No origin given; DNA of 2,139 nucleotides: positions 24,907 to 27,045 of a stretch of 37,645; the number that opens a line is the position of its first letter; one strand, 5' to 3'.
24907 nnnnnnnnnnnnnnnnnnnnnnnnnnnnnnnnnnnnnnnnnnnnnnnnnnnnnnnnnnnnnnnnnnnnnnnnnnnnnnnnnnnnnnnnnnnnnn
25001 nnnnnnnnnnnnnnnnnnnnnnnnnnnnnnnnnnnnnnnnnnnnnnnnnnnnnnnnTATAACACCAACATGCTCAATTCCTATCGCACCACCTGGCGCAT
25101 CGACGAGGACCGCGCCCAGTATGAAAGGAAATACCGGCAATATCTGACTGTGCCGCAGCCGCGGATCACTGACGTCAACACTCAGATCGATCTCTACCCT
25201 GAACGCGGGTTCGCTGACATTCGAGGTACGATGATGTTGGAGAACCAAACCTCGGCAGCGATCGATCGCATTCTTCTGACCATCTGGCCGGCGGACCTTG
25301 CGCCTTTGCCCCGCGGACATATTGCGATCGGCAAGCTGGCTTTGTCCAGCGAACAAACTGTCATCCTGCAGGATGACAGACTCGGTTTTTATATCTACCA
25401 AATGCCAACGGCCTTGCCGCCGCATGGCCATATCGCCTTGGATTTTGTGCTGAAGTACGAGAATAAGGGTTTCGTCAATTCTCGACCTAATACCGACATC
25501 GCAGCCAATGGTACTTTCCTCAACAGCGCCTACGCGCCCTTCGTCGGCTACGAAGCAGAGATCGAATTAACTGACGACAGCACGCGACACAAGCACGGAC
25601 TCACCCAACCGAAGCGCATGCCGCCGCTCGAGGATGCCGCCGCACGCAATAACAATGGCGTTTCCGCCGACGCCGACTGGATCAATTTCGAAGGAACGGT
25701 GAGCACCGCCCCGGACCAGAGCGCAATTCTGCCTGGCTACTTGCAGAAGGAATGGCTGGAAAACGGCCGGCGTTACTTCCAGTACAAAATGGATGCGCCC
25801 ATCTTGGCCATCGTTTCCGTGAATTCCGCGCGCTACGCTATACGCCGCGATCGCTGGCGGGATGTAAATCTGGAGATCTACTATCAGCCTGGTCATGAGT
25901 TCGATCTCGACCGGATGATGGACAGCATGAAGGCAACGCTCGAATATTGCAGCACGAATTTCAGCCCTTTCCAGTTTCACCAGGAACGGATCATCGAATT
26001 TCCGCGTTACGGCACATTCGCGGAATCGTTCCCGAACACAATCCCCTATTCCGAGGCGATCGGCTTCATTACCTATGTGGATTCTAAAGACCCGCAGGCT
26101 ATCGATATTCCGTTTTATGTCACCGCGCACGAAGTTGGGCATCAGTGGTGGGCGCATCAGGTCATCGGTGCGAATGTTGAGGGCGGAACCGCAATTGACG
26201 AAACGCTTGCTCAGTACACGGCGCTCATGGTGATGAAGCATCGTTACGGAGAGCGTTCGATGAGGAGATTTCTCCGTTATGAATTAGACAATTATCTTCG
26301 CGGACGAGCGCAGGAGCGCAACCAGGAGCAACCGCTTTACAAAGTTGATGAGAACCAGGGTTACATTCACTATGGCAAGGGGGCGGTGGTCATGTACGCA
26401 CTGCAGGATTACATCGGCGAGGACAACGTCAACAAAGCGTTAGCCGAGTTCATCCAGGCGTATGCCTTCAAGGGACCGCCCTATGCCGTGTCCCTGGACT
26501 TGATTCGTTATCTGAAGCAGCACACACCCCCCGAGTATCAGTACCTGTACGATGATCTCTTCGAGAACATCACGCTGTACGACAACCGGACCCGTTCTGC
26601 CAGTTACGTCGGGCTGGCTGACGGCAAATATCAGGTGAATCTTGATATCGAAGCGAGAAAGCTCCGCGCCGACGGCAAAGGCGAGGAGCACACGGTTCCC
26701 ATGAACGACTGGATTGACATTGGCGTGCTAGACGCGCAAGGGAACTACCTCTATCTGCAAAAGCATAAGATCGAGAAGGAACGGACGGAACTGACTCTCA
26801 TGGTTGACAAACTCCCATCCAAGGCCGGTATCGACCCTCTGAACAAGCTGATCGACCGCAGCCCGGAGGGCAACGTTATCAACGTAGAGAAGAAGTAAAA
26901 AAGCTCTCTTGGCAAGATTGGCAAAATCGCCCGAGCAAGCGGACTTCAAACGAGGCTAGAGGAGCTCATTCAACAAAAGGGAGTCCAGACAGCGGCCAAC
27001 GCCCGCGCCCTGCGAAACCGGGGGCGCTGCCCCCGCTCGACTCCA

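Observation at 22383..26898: ABC ATPase plus a duplicated 12+1-TM ABC-2 permease covalently fused to an intact, probably periplasmic, M1 zinc peptidase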

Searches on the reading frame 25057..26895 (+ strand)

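Call 19: search_protein_families(library=pfam, proteins=[window:25057-26895:+], max_evalue=1)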
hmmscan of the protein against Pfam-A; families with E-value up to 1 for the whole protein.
window:25057-26895:+ (613 aa): 1 family
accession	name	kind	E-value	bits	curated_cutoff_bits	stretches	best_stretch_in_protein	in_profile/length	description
PF01433.26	Peptidase_M1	-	4.9e-10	39.8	27.7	1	289-473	4-193/218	Peptidase family M1 domain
